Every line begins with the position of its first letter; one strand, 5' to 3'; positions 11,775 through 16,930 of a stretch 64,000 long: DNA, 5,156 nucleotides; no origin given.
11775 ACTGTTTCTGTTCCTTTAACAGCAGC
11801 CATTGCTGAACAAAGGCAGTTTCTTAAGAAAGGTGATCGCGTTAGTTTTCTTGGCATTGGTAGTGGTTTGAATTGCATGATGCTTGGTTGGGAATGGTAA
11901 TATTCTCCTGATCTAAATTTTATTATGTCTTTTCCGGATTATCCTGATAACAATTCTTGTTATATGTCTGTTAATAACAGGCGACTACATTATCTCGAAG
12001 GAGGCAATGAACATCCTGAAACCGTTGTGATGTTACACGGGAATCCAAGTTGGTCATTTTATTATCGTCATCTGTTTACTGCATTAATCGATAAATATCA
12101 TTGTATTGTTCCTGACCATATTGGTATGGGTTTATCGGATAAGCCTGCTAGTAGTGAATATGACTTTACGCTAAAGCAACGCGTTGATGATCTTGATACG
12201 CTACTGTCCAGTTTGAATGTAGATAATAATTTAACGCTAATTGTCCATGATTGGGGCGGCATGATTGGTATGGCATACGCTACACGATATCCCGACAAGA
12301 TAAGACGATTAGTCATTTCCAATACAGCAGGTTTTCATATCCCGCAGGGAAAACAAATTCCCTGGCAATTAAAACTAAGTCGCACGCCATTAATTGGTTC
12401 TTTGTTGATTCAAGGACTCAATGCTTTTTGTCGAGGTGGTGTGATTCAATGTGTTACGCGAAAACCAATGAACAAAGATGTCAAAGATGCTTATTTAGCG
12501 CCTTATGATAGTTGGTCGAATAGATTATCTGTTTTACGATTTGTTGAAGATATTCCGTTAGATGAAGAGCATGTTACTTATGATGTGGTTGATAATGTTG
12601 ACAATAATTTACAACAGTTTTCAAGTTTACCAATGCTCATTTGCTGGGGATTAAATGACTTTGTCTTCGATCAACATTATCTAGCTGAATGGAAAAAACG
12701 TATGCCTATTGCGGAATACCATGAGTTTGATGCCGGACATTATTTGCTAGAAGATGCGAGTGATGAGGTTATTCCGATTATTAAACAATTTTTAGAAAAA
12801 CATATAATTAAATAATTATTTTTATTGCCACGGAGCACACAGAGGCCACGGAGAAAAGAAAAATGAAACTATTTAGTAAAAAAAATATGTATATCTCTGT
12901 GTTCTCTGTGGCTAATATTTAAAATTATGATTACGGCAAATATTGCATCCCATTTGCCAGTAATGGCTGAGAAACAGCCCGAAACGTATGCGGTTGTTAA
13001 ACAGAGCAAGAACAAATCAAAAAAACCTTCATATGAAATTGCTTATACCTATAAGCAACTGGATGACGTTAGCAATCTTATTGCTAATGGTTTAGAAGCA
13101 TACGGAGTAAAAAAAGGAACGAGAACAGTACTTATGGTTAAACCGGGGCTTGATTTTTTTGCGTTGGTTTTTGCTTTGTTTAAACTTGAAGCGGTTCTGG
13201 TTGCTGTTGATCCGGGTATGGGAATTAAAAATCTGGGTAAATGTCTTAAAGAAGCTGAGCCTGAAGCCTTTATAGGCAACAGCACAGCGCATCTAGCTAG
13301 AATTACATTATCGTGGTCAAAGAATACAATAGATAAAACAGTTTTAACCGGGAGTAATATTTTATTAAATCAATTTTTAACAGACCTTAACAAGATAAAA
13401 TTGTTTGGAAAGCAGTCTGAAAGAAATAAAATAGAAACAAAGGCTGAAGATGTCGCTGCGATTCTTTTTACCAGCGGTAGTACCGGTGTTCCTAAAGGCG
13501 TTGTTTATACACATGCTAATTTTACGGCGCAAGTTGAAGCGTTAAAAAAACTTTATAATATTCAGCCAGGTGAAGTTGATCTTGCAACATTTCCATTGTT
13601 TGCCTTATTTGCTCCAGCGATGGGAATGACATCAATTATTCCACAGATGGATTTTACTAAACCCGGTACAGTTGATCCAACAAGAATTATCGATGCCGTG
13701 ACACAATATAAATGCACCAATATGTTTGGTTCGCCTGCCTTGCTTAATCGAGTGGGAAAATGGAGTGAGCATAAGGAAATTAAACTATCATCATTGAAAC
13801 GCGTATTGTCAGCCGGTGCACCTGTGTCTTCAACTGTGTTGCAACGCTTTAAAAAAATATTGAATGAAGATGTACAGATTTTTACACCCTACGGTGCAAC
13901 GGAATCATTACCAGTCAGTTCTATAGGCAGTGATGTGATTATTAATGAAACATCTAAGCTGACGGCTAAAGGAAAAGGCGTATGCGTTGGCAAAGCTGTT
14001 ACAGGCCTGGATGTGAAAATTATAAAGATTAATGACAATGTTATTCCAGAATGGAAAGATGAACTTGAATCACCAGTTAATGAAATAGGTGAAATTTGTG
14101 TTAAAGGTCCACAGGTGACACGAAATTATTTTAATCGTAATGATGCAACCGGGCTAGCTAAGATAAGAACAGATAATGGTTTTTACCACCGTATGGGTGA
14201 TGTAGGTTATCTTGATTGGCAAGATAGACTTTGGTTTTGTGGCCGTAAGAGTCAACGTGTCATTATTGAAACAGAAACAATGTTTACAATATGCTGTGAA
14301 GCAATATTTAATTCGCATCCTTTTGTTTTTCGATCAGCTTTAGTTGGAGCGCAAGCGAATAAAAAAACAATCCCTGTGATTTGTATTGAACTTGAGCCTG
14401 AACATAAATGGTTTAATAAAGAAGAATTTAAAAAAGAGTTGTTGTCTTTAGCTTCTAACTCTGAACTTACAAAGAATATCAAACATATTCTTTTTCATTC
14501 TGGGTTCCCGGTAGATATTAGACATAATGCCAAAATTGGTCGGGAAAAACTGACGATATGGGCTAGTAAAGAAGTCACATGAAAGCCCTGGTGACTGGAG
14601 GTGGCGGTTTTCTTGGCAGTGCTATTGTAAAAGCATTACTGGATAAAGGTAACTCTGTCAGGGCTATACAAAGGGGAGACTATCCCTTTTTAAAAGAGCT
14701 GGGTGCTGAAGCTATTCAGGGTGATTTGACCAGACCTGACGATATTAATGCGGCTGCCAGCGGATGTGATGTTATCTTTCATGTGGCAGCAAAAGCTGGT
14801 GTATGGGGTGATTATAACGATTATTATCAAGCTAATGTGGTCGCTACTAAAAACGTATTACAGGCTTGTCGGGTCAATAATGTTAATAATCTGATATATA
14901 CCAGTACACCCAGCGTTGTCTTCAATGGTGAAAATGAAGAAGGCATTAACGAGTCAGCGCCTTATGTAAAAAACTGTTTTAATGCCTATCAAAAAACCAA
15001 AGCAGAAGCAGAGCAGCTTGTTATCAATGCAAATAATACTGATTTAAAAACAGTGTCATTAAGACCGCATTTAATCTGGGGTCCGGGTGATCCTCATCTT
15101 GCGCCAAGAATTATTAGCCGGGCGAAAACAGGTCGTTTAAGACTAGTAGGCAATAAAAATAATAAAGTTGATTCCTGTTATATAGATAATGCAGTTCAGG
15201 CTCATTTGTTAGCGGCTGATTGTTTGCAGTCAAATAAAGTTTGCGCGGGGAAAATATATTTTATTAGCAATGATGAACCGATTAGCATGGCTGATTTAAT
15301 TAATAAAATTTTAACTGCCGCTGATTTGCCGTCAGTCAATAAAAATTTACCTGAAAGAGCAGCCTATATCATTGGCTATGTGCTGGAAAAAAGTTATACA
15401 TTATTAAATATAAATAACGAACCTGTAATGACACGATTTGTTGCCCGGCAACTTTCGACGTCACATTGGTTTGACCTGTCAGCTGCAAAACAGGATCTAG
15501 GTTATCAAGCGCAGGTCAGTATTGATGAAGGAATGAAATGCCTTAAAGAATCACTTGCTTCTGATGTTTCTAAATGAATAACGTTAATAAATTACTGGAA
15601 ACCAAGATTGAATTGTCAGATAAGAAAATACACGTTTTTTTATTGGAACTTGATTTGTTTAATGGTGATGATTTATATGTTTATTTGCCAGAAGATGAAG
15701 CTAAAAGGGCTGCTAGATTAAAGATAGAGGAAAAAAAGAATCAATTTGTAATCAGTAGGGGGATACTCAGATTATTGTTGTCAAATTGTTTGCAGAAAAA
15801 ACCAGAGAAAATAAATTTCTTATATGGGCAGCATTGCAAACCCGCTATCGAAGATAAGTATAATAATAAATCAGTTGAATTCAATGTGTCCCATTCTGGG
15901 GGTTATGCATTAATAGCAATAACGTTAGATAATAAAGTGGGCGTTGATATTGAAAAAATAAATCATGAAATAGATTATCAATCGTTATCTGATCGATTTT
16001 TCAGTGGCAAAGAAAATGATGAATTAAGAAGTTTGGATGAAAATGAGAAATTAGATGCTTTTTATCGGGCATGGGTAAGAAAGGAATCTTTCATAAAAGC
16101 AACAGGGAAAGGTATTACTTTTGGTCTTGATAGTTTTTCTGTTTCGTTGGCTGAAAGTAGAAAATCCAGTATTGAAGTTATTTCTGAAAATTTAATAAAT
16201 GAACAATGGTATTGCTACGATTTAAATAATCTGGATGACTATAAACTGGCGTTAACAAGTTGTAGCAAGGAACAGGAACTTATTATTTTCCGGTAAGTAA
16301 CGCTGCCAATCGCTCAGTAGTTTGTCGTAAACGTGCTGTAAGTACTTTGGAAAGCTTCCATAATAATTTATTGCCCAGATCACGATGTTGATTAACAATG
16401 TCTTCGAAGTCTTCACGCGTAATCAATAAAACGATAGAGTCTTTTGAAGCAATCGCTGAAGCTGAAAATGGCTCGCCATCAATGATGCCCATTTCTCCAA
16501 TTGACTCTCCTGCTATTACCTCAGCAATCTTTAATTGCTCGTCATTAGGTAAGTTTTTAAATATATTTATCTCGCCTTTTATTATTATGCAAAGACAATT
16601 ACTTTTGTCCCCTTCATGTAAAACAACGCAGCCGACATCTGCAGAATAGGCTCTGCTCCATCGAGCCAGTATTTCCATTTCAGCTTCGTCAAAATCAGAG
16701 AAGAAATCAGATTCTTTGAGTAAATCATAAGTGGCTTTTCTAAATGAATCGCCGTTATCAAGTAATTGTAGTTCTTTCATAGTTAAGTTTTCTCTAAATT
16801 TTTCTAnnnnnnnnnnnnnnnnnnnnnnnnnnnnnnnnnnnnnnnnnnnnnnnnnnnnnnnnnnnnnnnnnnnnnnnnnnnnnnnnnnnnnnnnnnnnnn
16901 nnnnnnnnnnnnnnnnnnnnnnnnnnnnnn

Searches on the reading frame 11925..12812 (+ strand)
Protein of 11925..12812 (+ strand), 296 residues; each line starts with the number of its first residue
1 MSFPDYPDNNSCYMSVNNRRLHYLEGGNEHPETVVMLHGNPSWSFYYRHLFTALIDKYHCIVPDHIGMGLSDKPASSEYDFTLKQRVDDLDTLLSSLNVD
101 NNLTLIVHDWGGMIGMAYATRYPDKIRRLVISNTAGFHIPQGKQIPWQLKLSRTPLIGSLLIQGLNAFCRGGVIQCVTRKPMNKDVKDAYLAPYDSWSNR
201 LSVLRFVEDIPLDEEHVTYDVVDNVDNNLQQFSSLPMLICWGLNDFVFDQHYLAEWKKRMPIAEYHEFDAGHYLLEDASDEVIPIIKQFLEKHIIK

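Call 4: search_protein_families(library=pfam, proteins=[window:11925-12812:+], max_evalue=0.001)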
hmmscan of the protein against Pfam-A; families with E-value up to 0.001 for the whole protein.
window:11925-12812:+ (296 aa): 5 families
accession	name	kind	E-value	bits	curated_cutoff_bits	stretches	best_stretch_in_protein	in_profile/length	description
PF00561.26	Abhydrolase_1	-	2.4e-27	96.6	25.8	2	33-134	2-102/245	alpha/beta hydrolase fold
PF12697.13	Abhydrolase_6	-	4.2e-16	60.7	26.3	1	34-283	1-215/217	Alpha/beta hydrolase family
PF12146.15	Hydrolase_4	-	7.9e-13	48.7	27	1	31-255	4-212/239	Serine aminopeptidase, S33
PF10230.15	LIDHydrolase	-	1.9e-05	24.9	27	1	31-130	2-114/262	Lipid-droplet associated hydrolase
PF06342.18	DUF1057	-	0.00077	19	21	0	33-145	37-146/297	Alpha/beta hydrolase of unknown function (DUF1057)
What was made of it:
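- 11925..12815 (+): oleB-like alpha/beta hydrolase (beta-lactone decarboxylase family; haloalkane-dehalogenase-like). Pfam Abhydrolase_1 (call 4).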

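Call 6: search_protein_families(library=ncbifam, proteins=[window:11925-12812:+], max_evalue=0.001)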
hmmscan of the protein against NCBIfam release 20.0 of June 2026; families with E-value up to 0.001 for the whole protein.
window:11925-12812:+ (296 aa): 25 families
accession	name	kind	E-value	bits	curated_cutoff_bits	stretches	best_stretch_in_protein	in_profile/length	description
NF002938.0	PRK03592.1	equivalog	9.2e-45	153.2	241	1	10-293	11-292/298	haloalkane dehalogenase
NF002043.0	PRK00870.1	subfamily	3.5e-42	144.9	265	1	11-292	21-300/302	haloalkane dehalogenase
NF002873.0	PRK03204.1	equivalog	9.5e-33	113.7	466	1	10-286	15-282/286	haloalkane dehalogenase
TIGR01250.1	pro_imino_pep_2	subfamily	1.6e-18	67.3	167.65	1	13-134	6-129/288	proline iminopeptidase-family hydrolase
NF045632.1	hydroxlase_HsaD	equivalog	7.4e-18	64.5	400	1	10-139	13-142/290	4,5:9,10-diseco-3-hydroxy-5,9,17-trioxoandrosta-1(10),2-diene-4-oate hydrolase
NF050089.1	i_nPHAscl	equivalog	3.2e-17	62.5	300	1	17-136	5-119/288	intracellular short-chain-length polyhydroxyalkanoate depolymerase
NF004514.1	PRK05855.1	equivalog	2.3e-15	56.2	455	1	15-121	6-111/578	SDR family oxidoreductase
NF045948.1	ProImpepThrmp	equivalog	1.4e-14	54.2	500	1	12-134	5-128/291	proline iminopeptidase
TIGR03056.1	bchO_mg_che_rel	equivalog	2.9e-14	52.8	172.55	1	15-137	12-131/278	alpha/beta fold hydrolase BchO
TIGR02427.1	protocat_pcaD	equivalog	1.8e-12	47.2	255.85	1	21-136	2-114/251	3-oxoadipate enol-lactonase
NF011457.0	PRK14875.1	equivalog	5.5e-12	45.3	307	1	14-137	115-234/372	acetoin dehydrogenase dihydrolipoyllysine-residue acetyltransferase subunit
TIGR03611.1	RutD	equivalog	1.1e-11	44.6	238.5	1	28-134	10-113/258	pyrimidine utilization protein D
TIGR01249.1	pro_imino_pep_1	equivalog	2.4e-11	43.4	259.75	1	11-132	6-126/307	prolyl aminopeptidase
TIGR03695.1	menH_SHCHC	equivalog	8.2e-11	41.8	208.55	1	32-134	3-104/252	2-succinyl-6-hydroxy-2,4-cyclohexadiene-1-carboxylate synthase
NF051487.1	bifunc_PcaCD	exception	1.9e-10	40.4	430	1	21-143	158-280/413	bifunctional 4-carboxymuconolactone decarboxylase/3-oxoadipate enol-lactonase PcaCD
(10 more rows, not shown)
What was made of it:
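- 11925..12815 (+): Haloalkane dehalogenase models E 9e-45, below cutoff (call 6).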

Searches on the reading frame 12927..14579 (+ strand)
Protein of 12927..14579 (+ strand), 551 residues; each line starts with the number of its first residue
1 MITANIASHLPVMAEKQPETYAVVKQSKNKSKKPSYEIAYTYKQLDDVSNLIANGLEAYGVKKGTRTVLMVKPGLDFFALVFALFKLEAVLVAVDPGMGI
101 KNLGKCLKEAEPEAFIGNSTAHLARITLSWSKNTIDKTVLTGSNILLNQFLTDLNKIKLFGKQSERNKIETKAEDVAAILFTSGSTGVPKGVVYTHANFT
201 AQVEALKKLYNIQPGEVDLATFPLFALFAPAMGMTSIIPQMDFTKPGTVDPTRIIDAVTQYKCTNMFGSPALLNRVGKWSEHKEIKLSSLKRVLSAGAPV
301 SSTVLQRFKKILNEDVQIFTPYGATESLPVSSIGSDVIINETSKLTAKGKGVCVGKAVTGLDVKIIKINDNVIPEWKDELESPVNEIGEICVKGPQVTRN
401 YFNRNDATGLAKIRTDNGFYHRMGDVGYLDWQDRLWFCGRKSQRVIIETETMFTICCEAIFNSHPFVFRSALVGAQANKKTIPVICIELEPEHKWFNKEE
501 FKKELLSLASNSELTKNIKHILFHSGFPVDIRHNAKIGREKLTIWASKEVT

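Call 4: search_protein_families(library=pfam, proteins=[window:12927-14579:+], max_evalue=0.001)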
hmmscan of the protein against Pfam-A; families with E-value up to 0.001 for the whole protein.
window:12927-14579:+ (551 aa): 1 family
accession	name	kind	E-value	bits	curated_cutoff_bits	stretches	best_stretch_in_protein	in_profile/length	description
PF00501.34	AMP-binding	-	4.2e-61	207.3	29.9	1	14-402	5-384/384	AMP-binding enzyme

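Call 6: search_protein_families(library=ncbifam, proteins=[window:12927-14579:+], max_evalue=0.001)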
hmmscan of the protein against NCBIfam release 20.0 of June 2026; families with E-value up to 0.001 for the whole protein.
window:12927-14579:+ (551 aa): 104 families (the best 25 are shown)
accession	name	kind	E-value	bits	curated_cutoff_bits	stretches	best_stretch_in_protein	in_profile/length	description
NF006754.0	PRK09274.1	equivalog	5.1e-217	721.4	478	1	3-550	4-551/555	fatty acid CoA ligase family protein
NF045785.1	OlefBLtnSynShew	equivalog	2.1e-197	656.9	850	1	4-546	1-551/552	olefin beta-lactone synthetase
NF045786.1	OlefBLtnSynXan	equivalog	4.9e-187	622.7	900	1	5-548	2-543/544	olefin beta-lactone synthetase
NF004837.0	PRK06187.1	subfamily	6.3e-61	206.2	476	1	5-499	9-480/531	long-chain-fatty-acid--CoA ligase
TIGR01923.1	menE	equivalog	4.8e-39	134.5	330.15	1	41-492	1-400/442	o-succinylbenzoate--CoA ligase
TIGR01733.1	AA-adenyl-dom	subfamily_domain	5.3e-39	134.2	317.4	1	41-446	1-383/409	amino acid adenylation domain-containing protein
NF009233.0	PRK12583.1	subfamily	1.1e-38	133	832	2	169-497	196-507/558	fatty acid CoA ligase family protein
NF052269.1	Staph_lig_FadD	equivalog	1.3e-38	132.7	650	1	24-479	12-431/499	long-chain-fatty-acid--CoA ligase FadD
NF006181.0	PRK08314.1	subfamily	5.7e-38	130.5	705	1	29-481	39-492/563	long-chain-fatty-acid--CoA ligase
NF004758.0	PRK06087.1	equivalog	6.6e-38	130.4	736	1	38-476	49-468/548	medium-chain fatty-acid--CoA ligase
NF005702.0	PRK07514.1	subfamily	2.5e-37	128.4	558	1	36-478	26-437/506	malonyl-CoA synthase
NF004822.0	PRK06178.1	equivalog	2.1e-36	125.7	782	1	35-495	58-523/571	acyl-CoA synthetase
NF006182.0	PRK08316.1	subfamily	6.4e-36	123.9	663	1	15-476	22-452/523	fatty acyl-CoA synthetase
NF002966.0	PRK03640.1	equivalog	2.8e-35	121.8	556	1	39-488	27-430/483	o-succinylbenzoate--CoA ligase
NF005676.0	PRK07470.1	equivalog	3.5e-34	118.3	774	1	4-479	20-467/544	acyl-CoA synthetase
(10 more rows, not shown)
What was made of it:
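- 12927..14582 (+): oleC-like olefin beta-lactone synthetase (AMP-dependent ligase fold). PRK09274, 721 bits, above cutoff (call 6).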

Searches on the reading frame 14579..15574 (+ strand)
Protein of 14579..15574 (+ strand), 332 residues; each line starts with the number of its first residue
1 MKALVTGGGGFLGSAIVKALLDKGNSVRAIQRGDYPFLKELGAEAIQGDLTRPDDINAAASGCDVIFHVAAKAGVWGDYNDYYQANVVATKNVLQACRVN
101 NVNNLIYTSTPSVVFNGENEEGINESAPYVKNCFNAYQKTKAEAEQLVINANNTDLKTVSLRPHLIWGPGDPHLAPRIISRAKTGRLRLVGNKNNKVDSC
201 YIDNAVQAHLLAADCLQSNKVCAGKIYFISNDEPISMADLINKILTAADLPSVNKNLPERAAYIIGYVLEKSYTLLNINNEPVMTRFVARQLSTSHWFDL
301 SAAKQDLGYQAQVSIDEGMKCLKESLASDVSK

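Call 4: search_protein_families(library=pfam, proteins=[window:14579-15574:+], max_evalue=0.001)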
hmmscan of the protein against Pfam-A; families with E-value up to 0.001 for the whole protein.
window:14579-15574:+ (332 aa): 9 families
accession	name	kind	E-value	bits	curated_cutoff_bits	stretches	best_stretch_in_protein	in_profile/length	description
PF01073.25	3Beta_HSD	-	1.6e-56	191.9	22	1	4-252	1-272/280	3-beta hydroxysteroid dehydrogenase/isomerase family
PF01370.27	Epimerase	-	2.6e-37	129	20.9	1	3-215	1-227/240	NAD dependent epimerase/dehydratase family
PF07993.18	NAD_binding_4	-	4e-21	75.8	20.1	1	46-214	66-252/258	Male sterility protein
PF16363.11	GDP_Man_Dehyd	-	1.2e-18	68.1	27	1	4-320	1-330/332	GDP-mannose 4,6 dehydratase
PF13460.12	NAD_binding_10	-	2.2e-16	60.7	27.2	1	7-164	1-144/184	NAD(P)H-binding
PF04321.23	RmlD_sub_bind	-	1.9e-15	57.2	27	1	1-250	1-233/287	RmlD substrate binding domain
PF05368.20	NmrA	-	3.4e-09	37.2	27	1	4-110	6-107/298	NmrA-like family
PF02719.21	Polysacc_synt_2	-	5.2e-07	29.6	20.2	1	4-114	2-132/293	Polysaccharide biosynthesis protein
PF00106.31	adh_short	-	0.00013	22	26.6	1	3-63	3-71/195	short chain dehydrogenase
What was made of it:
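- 14579..15577 (+): oleD-like 2-alkyl-3-oxoalkanoate reductase. Pfam 3Beta_HSD (call 4).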

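Call 6: search_protein_families(library=ncbifam, proteins=[window:14579-15574:+], max_evalue=0.001)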
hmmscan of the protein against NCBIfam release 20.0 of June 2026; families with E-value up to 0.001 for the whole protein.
window:14579-15574:+ (332 aa): 26 families (the best 25 are shown)
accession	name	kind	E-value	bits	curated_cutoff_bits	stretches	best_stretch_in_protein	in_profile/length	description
NF042423.1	oxyalk_red_Shew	equivalog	4.3e-143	476.4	580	1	2-321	10-330/331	2-alkyl-3-oxoalkanoate reductase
NF042422.1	oxyalk_red_OleD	equivalog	1.8e-126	422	580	1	1-325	1-327/329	2-alkyl-3-oxoalkanoate reductase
TIGR03466.1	HpnA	hypoth_equivalog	7e-45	153.3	367.65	1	1-312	1-308/327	hopanoid-associated sugar epimerase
NF052578.1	StrlDmthSdmBMthl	equivalog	1.7e-26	93.7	600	1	1-242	1-239/328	sterol demethylase protein SdmB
TIGR04180.1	EDH_00030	hypoth_equivalog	3.3e-25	88.8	475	1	4-247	2-255/297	NAD-dependent 4,6-dehydratase LegB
TIGR01179.1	galE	equivalog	6.3e-19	68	262.3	1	3-168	2-178/332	UDP-glucose 4-epimerase GalE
TIGR01746.1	Thioester-redct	subfamily_domain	4.6e-16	59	213.35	1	59-168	85-197/371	thioester reductase domain-containing protein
TIGR01181.1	dTDP_gluc_dehyt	equivalog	9.1e-14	51.3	365.1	1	3-319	2-304/321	dTDP-glucose 4,6-dehydratase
NF005539.0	PRK07201.1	equivalog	6.1e-12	45.1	549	1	1-167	1-178/657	SDR family oxidoreductase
NF043036.1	ErythonDh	equivalog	1.2e-11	44.4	325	1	1-150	1-162/321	D-erythronate dehydrogenase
TIGR02197.1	heptose_epim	equivalog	1.3e-11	44.2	274.6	1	4-173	2-177/316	ADP-glyceromanno-heptose 6-epimerase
TIGR01214.1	rmlD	equivalog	4.8e-11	42.3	224.05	1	3-154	2-141/285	dTDP-4-dehydrorhamnose reductase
NF004520.0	PRK05865.1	equivalog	9.6e-09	33.7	1509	1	1-168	1-130/854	sugar epimerase family protein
NF058621.1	DiazavRedAvaA7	equivalog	1.2e-08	35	400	1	1-267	1-267/304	3-diazoavenalumate denitrifying reductase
NF041293.1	G6PDh_Azf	equivalog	9e-08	31.8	400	1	3-121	5-126/252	NAD-dependent glucose-6-phosphate dehydrogenase Azf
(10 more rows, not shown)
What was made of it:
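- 14579..15577 (+): NF042423, 476 bits, below its 580 cutoff (call 6).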

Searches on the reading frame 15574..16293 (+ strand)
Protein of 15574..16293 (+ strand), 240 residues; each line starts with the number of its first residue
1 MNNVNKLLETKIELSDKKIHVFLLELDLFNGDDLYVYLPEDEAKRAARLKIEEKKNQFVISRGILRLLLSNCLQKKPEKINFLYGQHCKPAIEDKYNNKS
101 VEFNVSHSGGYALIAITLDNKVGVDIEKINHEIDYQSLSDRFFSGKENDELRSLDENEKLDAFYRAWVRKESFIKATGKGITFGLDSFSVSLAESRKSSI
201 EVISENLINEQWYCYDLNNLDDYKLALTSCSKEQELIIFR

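Call 4: search_protein_families(library=pfam, proteins=[window:15574-16293:+], max_evalue=0.001)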
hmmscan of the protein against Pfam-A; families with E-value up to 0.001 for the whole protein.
window:15574-16293:+ (240 aa): 2 families
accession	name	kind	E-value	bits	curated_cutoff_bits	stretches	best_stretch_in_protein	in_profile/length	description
PF01648.25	ACPS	-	4.2e-19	69.1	25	1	122-227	2-110/111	4'-phosphopantetheinyl transferase superfamily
PF22624.1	AASDHPPT_N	-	2.2e-10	41.1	27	1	37-115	16-96/100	4'-phosphopantetheinyl transferase, N-terminal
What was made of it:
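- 15574..16296 (+): Sfp/HetI-type 4'-phosphopantetheinyl transferase (pfaE equivalent). Pfam ACPS and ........_N (call 4).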

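Call 6: search_protein_families(library=ncbifam, proteins=[window:15574-16293:+], max_evalue=0.001)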
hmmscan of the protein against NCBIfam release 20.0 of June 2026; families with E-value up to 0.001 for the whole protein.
window:15574-16293:+ (240 aa): 5 families
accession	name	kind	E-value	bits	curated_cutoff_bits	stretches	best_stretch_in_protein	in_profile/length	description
NF042922.1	4PPT_HetI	equivalog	9.5e-45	152.7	370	1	10-230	10-225/235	4'-phosphopantetheinyl transferase HetI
NF007676.0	PRK10351.1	equivalog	1.5e-19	70.4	174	1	66-180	38-146/195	4'-phosphopantetheinyl transferase AcpT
NF047349.1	4PPT_AusB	equivalog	6.9e-18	64.8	225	1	47-191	30-162/205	aureusimine biosynthesis 4'-phosphopantetheinyl transferase AusB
TIGR00556.1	pantethn_trn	domain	1.5e-12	47.7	45.35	1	121-206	4-84/128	phosphopantetheine--protein transferase domain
NF007604.0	PRK10251.1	equivalog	1.5e-06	28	169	1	84-214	67-197/209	enterobactin synthase subunit EntD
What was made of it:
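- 15574..16296 (+): NF042922 HetI E 9.5e-45, below cutoff (call 6).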

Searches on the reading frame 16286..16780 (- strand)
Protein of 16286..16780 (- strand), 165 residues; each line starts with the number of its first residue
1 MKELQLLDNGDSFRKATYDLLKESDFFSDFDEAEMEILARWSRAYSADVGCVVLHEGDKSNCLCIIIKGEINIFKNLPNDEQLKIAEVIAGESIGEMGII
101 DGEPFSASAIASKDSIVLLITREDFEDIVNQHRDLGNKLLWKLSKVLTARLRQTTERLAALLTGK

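Call 22: search_protein_families(library=pfam, proteins=[window:16286-16780:-], max_evalue=0.001)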
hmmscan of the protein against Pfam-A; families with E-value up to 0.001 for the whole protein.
window:16286-16780:- (165 aa): 1 family
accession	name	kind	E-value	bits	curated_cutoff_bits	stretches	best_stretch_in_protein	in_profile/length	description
PF00027.35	cNMP_binding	-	3.9e-20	72.1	27.5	1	50-132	7-89/89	Cyclic nucleotide-binding domain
